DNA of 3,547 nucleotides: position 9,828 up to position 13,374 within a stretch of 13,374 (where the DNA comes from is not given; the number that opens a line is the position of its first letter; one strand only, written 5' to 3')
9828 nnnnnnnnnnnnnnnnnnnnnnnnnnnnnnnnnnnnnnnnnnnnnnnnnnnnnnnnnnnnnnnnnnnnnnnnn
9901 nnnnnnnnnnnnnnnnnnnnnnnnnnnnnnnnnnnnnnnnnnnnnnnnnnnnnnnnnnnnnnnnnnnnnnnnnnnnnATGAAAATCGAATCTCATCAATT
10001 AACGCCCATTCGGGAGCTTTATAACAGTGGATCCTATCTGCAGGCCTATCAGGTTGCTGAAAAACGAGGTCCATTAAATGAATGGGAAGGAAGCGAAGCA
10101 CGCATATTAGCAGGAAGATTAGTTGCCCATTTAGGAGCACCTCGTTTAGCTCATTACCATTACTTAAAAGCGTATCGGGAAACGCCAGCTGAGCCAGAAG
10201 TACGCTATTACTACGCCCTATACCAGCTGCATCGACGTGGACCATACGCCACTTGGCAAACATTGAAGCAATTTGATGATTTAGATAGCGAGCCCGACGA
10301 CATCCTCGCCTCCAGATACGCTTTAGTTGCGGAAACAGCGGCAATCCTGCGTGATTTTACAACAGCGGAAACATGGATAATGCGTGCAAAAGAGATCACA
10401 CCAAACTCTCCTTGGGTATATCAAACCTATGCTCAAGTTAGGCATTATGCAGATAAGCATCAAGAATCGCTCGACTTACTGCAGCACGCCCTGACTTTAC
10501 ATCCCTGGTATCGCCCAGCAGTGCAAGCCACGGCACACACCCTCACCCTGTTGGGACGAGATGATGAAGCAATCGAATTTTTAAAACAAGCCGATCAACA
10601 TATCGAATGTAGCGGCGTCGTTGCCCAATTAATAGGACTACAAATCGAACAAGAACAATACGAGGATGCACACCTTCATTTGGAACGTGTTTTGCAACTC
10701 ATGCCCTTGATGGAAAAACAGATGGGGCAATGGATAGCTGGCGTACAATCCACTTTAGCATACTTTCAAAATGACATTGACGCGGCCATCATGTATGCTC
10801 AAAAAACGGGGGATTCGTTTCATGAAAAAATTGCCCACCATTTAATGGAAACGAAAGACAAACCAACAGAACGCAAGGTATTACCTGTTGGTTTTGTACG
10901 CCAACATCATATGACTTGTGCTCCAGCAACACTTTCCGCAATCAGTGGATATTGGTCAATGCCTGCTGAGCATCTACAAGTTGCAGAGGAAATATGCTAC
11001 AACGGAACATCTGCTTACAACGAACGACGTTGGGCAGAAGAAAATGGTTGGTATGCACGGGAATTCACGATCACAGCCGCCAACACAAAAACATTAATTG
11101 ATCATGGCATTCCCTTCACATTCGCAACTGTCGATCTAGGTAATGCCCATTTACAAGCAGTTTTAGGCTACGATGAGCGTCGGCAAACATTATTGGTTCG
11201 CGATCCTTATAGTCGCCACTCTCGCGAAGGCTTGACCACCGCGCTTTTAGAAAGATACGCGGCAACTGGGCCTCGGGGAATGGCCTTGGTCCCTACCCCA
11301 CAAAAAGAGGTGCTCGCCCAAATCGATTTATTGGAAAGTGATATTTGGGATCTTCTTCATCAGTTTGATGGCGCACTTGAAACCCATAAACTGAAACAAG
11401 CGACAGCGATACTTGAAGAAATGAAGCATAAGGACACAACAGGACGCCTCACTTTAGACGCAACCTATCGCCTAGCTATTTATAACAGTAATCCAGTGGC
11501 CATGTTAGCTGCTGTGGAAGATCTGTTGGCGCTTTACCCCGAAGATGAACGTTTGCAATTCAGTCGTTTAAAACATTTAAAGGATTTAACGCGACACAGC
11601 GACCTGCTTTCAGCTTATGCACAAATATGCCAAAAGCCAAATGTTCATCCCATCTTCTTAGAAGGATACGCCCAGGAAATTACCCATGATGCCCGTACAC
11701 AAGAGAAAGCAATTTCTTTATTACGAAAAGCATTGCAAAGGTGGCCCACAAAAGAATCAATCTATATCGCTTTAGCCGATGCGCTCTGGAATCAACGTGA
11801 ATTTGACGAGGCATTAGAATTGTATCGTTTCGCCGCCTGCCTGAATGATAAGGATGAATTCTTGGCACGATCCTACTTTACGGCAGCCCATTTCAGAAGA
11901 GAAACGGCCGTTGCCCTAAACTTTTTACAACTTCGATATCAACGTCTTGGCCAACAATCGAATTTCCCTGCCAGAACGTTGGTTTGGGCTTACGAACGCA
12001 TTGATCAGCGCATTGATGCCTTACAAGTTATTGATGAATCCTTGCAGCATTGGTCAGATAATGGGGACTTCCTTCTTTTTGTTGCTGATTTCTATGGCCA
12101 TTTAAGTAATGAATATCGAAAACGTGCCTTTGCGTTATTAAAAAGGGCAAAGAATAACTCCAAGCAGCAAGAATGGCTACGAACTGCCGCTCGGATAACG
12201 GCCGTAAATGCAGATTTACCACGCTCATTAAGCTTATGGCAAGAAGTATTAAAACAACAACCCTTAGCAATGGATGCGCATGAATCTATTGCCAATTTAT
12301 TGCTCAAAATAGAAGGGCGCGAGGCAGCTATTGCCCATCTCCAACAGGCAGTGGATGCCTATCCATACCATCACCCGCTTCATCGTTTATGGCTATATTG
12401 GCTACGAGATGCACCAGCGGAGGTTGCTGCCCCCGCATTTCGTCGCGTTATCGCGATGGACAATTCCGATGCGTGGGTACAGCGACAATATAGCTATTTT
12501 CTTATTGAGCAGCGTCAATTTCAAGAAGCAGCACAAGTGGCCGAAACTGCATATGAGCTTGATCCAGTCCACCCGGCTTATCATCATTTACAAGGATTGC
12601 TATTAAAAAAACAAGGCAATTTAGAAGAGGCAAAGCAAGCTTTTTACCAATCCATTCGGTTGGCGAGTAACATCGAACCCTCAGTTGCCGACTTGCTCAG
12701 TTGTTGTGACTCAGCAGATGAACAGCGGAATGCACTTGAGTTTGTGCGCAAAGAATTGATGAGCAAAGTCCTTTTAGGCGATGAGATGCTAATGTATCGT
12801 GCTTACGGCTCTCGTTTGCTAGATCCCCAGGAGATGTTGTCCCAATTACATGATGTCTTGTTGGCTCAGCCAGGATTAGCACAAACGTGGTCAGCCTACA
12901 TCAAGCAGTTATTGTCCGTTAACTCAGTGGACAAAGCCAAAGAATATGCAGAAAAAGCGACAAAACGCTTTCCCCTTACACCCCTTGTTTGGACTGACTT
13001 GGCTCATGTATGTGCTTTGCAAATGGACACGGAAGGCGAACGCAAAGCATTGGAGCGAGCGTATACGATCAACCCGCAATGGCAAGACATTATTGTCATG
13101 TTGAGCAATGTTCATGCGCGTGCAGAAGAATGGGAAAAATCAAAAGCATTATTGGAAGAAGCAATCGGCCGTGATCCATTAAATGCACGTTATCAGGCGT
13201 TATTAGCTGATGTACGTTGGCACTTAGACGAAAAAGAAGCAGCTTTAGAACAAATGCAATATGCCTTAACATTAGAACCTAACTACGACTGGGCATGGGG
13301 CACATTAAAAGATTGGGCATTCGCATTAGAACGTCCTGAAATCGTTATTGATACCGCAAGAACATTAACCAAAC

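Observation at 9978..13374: Large TPR protein (more than 1130 aa, runs off the window) with an internal C39-like cysteine peptidase domain; not present in the ORF track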

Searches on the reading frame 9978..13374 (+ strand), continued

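Call 29: find_related_loci(query=A4, collection=genome_contigs, flank=8000)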
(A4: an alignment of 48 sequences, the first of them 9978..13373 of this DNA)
Query A4 (1132 aa) in genome_contigs; peptide patterns used: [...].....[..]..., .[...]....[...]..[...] (x = any residue, [..] = any of these).
468 stretches matched a pattern; 445 encode a relative of the query (tblastn E <= 1e-3); the best 80 are kept; 80 distinct loci.
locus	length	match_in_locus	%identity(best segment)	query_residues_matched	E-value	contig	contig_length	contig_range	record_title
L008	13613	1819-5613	45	5-1132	0e+0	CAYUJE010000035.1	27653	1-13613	MAG TPA_asm: uncultured Pirellulaceae bacterium isolate SRP150892_co2_125 genome assembly, contig: NODE_2219_length_2765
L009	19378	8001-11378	44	7-1131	0e+0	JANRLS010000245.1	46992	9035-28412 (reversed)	MAG: Pirellulaceae bacterium isolate bins.355 k141_371818, whole genome shotgun sequence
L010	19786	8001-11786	45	8-1132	0e+0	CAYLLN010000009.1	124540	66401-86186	MAG TPA_asm: uncultured Pirellulaceae bacterium isolate SRP287051_co1_70 genome assembly, contig: NODE_325_length_124540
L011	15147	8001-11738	45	1-1131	0e+0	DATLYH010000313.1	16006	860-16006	MAG TPA_asm: Gemmataceae bacterium isolate SMAG_U13267 k141_389130, whole genome shotgun sequence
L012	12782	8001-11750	43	1-1132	0e+0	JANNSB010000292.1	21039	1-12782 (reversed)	MAG: Planctomycetaceae bacterium isolate SOY_31_metabat_283 SOY_31_k141_3178276, whole genome shotgun sequence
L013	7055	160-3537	44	8-1132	0e+0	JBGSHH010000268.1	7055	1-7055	MAG: Pirellulaceae bacterium isolate JTS-AC10 k141_3786570, whole genome shotgun sequence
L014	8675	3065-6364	44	14-1132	0e+0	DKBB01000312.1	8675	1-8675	MAG TPA_asm: Acidobacteria bacterium UBA6911 UBA6911_contig_7860, whole genome shotgun sequence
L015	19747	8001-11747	43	7-1131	0e+0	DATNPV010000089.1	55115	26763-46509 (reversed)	MAG TPA_asm: Waterburya sp. isolate SMAG_U16490 k141_1172589, whole genome shotgun sequence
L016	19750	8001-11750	42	1-1132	0e+0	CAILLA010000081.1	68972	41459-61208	MAG: uncultured Schlesneria sp. isolate Umea3_bin-3867 genome assembly, contig: bin-3867:081/307, whole genome shotgun s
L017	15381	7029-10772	45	3-1131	0e+0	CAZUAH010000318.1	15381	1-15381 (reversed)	MAG TPA_asm: uncultured Pirellulaceae bacterium isolate SRP077602_co5_269 genome assembly, contig: NODE_17893_length_153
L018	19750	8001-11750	44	1-1131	0e+0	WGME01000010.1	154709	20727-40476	MAG: bacterium isolate RI_361 c_000000153193, whole genome shotgun sequence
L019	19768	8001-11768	43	2-1132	0e+0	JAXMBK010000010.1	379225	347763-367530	MAG: Pirellulales bacterium isolate STL-PLA34 C1.187.fa-10, whole genome shotgun sequence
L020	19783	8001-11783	43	1-1132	0e+0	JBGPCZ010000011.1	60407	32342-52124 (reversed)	MAG: Planctomycetota bacterium isolate OBJ_0618_050_37 k141_2464409_length_60407_cov_13.0000, whole genome shotgun seque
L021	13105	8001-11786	41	1-1132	0e+0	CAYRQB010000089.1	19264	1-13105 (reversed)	MAG TPA_asm: uncultured Heliomicrobium sp. isolate SRP287453_co1_6 genome assembly, contig: NODE_5046_length_19264_cov_6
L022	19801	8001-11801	41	1-1132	0e+0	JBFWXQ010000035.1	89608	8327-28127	MAG: Blastocatellales bacterium isolate CA_2019_TPBS_144 NODE_2068_length_89608_cov_18.507750_TPBS, whole genome shotgun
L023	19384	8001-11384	41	1-1132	0e+0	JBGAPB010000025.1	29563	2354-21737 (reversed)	MAG: Blastocatellia bacterium isolate MAG_AAO_H10.7 AAOH10-7_opera_contig_5328, whole genome shotgun sequence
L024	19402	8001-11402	43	11-1132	0e+0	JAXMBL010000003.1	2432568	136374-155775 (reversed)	MAG: Pirellulales bacterium isolate STL-PLA35 C1.296.fa-3, whole genome shotgun sequence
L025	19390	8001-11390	42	4-1132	0e+0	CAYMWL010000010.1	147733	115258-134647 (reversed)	MAG TPA_asm: uncultured Pirellulaceae bacterium isolate SRP287051_co2_180 genome assembly, contig: NODE_196_length_14773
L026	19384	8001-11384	41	1-1132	0e+0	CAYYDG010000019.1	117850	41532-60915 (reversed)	MAG TPA_asm: uncultured Heliomicrobium sp. isolate binchicken_co276_100 genome assembly, contig: NODE_177_length_117850_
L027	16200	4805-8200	44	1-1131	0e+0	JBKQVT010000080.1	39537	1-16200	MAG: Thermoguttaceae bacterium isolate SEr3G3H3I__bin_143 SEr3G3H3I_000000178426, whole genome shotgun sequence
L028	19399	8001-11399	41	1-1132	0e+0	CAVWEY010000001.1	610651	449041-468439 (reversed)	MAG: uncultured Planctomycetaceae bacterium isolate MFD01231.bin.2.31 genome assembly, contig: contig_5621, whole genome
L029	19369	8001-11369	43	11-1131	0e+0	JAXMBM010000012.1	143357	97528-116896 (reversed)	MAG: Pirellulales bacterium isolate STL-PLA36 C3.140.fa-12, whole genome shotgun sequence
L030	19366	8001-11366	41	11-1132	0e+0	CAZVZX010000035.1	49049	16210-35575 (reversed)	MAG TPA_asm: uncultured Planctomycetaceae bacterium isolate binchicken_co135_9 genome assembly, contig: NODE_1510_length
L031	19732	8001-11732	43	3-1132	0e+0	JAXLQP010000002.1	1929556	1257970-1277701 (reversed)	MAG: Blastocatellia bacterium isolate STL-ACI6 C1.198.fa-2, whole genome shotgun sequence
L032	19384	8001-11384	41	1-1132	0e+0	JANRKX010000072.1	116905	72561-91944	MAG: Acidobacteriota bacterium isolate bins.235 k141_3445885, whole genome shotgun sequence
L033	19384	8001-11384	40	1-1132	0e+0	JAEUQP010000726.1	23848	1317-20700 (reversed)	MAG: Acidobacteria bacterium isolate new MAG-254 k141_4181246, whole genome shotgun sequence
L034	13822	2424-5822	41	1-1132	0e+0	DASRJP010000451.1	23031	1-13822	MAG TPA_asm: Pirellulaceae bacterium isolate SMAG_U10139 k141_1087972, whole genome shotgun sequence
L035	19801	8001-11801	42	1-1132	0e+0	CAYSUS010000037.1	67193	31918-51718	MAG TPA_asm: uncultured Pirellulales bacterium isolate SRP141376_co4_16 genome assembly, contig: NODE_722_length_67193_c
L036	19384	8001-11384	40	1-1132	0e+0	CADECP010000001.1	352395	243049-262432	MAG: uncultured Acidobacteria bacterium isolate Acidobacteria sp. RBC074 genome assembly, contig: MAG074_1, whole genome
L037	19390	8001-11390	44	3-1131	0e+0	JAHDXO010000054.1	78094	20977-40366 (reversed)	MAG: Pirellulaceae bacterium isolate PLA7 NODE_871_length_78094_cov_10.601674, whole genome shotgun sequence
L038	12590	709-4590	41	1-1132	0e+0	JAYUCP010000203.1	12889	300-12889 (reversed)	MAG: Acidobacteriota bacterium isolate GFS_6987 GFS_6987_202, whole genome shotgun sequence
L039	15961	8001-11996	41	3-1132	0e+0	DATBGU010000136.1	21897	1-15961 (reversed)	MAG TPA_asm: Gemmataceae bacterium isolate SMAG_U3846 k141_428197, whole genome shotgun sequence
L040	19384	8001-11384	40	1-1132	0e+0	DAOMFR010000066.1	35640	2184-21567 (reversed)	MAG TPA_asm: Blastocatellia bacterium isolate AMR_MDS_4997 NODE_375_length_35640_cov_11.614304, whole genome shotgun seq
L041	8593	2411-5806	41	2-1132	0e+0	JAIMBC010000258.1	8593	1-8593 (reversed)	MAG: Pirellulales bacterium isolate HOT.MB2.34 Contig260, whole genome shotgun sequence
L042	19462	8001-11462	41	1-1132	0e+0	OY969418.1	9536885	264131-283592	MAG: uncultured Acidobacteriota bacterium isolate MFD09212.bin.c.1 genome assembly, chromosome: 1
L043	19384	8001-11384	40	1-1132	0e+0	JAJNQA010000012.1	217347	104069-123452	MAG: Heliomicrobium sp. isolate MAG_31 k141_107547, whole genome shotgun sequence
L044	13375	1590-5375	41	1-1132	0e+0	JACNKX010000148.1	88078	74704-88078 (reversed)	MAG: Planctomycetota bacterium isolate NIOZ-UU7 NIOZ-UU_NODE_199_length_88078_cov_13.5071, whole genome shotgun sequence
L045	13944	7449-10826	41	3-1132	0e+0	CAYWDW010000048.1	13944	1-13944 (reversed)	MAG TPA_asm: uncultured Heliobacteriaceae bacterium isolate binchicken_co27_206 genome assembly, contig: NODE_7741_lengt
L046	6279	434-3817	42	3-1132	0e+0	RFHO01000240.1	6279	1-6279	MAG: Planctomycetota bacterium isolate J052 k99_395984, whole genome shotgun sequence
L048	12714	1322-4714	39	5-1132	0e+0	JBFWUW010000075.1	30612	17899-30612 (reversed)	MAG: Pirellulales bacterium isolate CA_2019_TPBF_8 NODE_7879_length_30612_cov_5.870362_TPBF, whole genome shotgun sequen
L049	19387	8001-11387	38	1-1132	0e+0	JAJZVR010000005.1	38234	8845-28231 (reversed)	MAG: Planctomycetota bacterium isolate SKS5.bin63 NODE_1750_length_38234_cov_6.206393, whole genome shotgun sequence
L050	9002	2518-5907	39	1-1131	0e+0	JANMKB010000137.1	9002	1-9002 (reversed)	MAG: Blastocatellia bacterium isolate OTE_64_metabat_263 OTE_64_k141_3288519, whole genome shotgun sequence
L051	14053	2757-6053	40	31-1132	0e+0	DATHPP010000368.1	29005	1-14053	MAG TPA_asm: Tepidisphaeraceae bacterium isolate SMAG_U12713 k141_1916857, whole genome shotgun sequence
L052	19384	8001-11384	38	1-1131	0e+0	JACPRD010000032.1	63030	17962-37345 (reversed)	MAG: Planctomycetota bacterium isolate NC_groundwater_670_Ag_B-0.1um_68_49 B_1_S1_Biohub_coassembly_k141_769050, whole g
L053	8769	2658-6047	39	1-1131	0e+0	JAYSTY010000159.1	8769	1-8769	MAG: Blastocatellia bacterium isolate GFS_12554 GFS_12554_158, whole genome shotgun sequence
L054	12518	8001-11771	39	8-1131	0e+0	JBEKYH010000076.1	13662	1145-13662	MAG: Tepidisphaeraceae bacterium isolate SPRUCE 670 SPRUCE_670_76, whole genome shotgun sequence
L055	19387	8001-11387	38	1-1132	0e+0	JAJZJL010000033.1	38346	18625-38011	MAG: Planctomycetota bacterium isolate LSA5.bin36 NODE_1379_length_38346_cov_2.941155, whole genome shotgun sequence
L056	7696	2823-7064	39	8-1132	0e+0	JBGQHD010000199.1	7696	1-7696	MAG: Planctomycetia bacterium isolate OBJ2_061818_090_11 k141_126728_length_7696_cov_10.0000, whole genome shotgun seque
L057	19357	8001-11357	37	8-1131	0e+0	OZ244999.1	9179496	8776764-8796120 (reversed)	MAG: Planctomycetota bacterium isolate 5a0c312b-e6f1-480a-aa4e-ac94299b485f genome assembly, chromosome: 1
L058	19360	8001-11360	36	13-1132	0e+0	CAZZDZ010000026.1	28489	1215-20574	MAG TPA_asm: uncultured Pirellulaceae bacterium isolate SRP114822_co2_68 genome assembly, contig: NODE_1382_length_28489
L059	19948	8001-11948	37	2-1132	0e+0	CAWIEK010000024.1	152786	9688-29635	MAG: uncultured Chthonomonadaceae bacterium isolate MFD04580.bin.1.91 genome assembly, contig: contig_67599, whole genom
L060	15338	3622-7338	37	11-1132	0e+0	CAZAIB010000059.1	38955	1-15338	MAG TPA_asm: uncultured Planctomycetaceae bacterium isolate SRP114822_co2_73 genome assembly, contig: NODE_869_length_38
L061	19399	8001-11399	41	1-1132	0e+0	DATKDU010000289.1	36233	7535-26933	MAG TPA_asm: Pirellulaceae bacterium isolate SMAG_U14481 k141_1694221, whole genome shotgun sequence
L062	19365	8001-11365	42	7-1132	0e+0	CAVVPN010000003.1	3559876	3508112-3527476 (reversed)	MAG: uncultured Gemmataceae bacterium isolate MFD02579.bin.1.11 genome assembly, contig: contig_2035, whole genome shotg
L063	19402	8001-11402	39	1-1132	0e+0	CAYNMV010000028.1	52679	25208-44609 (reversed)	MAG TPA_asm: uncultured Tepidisphaeraceae bacterium isolate SRP268622_co1_281 genome assembly, contig: NODE_1122_length_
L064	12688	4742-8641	41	1-1132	0e+0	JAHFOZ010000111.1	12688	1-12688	MAG: Planctomycetota bacterium isolate nzgw515 NODE_1680_length_12689_cov_2.515436, whole genome shotgun sequence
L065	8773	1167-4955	37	1-1131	0e+0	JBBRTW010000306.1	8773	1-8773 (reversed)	MAG: Tepidisphaerales bacterium isolate La2_metabat2.312 La2_metabat2.312_K_596460L8773_cov_14.9935, whole genome shotgu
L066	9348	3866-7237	39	7-1132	0e+0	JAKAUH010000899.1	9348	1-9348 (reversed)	MAG: Planctomycetota bacterium isolate YP3.bin26 NODE_9457_length_9348_cov_1.04511, whole genome shotgun sequence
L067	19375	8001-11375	39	5-1132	0e+0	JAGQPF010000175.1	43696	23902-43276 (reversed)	MAG: Planctomycetales bacterium isolate HKST-UBA33 k127_800892, whole genome shotgun sequence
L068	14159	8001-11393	39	1-1131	0e+0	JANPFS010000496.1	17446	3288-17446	MAG: Blastocatellia bacterium isolate VAR_78_concoct_101 VAR_78_k141_3370235, whole genome shotgun sequence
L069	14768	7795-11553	38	15-1132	0e+0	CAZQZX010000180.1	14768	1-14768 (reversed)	MAG TPA_asm: uncultured Planctomycetota bacterium isolate SRP135972_co2_212 genome assembly, contig: NODE_4037_length_14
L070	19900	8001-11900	37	1-1132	0e+0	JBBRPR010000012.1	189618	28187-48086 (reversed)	MAG: Planctomycetota bacterium isolate La1_metabat2.451 LA1C_B2.451_k141_2859618L_189618_cov_21.2292, whole genome shotg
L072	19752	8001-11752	42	1-1132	0e+0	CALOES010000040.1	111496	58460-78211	MAG: uncultured Planctomycetaceae bacterium isolate LOGT_bin.0190 genome assembly, contig: contig_94282, whole genome sh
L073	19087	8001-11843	41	1-1132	0e+0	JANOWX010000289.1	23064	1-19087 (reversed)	MAG: Acidobacteriota bacterium isolate VAR_35_metabat_317 VAR_35_k141_4708912, whole genome shotgun sequence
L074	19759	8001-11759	38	14-1132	0e+0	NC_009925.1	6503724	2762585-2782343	Acaryochloris marina MBIC11017, complete sequence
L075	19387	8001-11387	38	1-1131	0e+0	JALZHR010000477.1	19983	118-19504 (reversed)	MAG: Acidobacteriota bacterium isolate SON bin7 SC8834-36_k127_1950831, whole genome shotgun sequence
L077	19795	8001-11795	41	1-1132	0e+0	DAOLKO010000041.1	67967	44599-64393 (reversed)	MAG TPA_asm: Blastocatellia bacterium isolate AMR_MDS_0338 NODE_141_length_67967_cov_17.324773, whole genome shotgun seq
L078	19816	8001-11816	38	3-1132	0e+0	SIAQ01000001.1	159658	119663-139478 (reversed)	MAG: Gemmataceae bacterium isolate Baikal-deep-G178 BACOMB-C158, whole genome shotgun sequence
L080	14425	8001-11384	39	1-1131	0e+0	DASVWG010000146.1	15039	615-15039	MAG TPA_asm: Pyrinomonadaceae bacterium isolate SMAG_U3364 k141_198547, whole genome shotgun sequence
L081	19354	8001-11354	38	11-1132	0e+0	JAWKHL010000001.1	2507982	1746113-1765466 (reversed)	MAG: Pyrinomonadaceae bacterium isolate BC1.148 BC1.148.fa-1, whole genome shotgun sequence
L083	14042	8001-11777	37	2-1132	0e+0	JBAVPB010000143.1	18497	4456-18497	MAG: Chthoniobacteraceae bacterium isolate MFD00741_ilm_asm_bin14 k127_182116, whole genome shotgun sequence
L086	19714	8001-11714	35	11-1132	0e+0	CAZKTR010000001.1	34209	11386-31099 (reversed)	MAG TPA_asm: uncultured Pirellulaceae bacterium isolate SRP114822_co2_29 genome assembly, contig: NODE_1057_length_34209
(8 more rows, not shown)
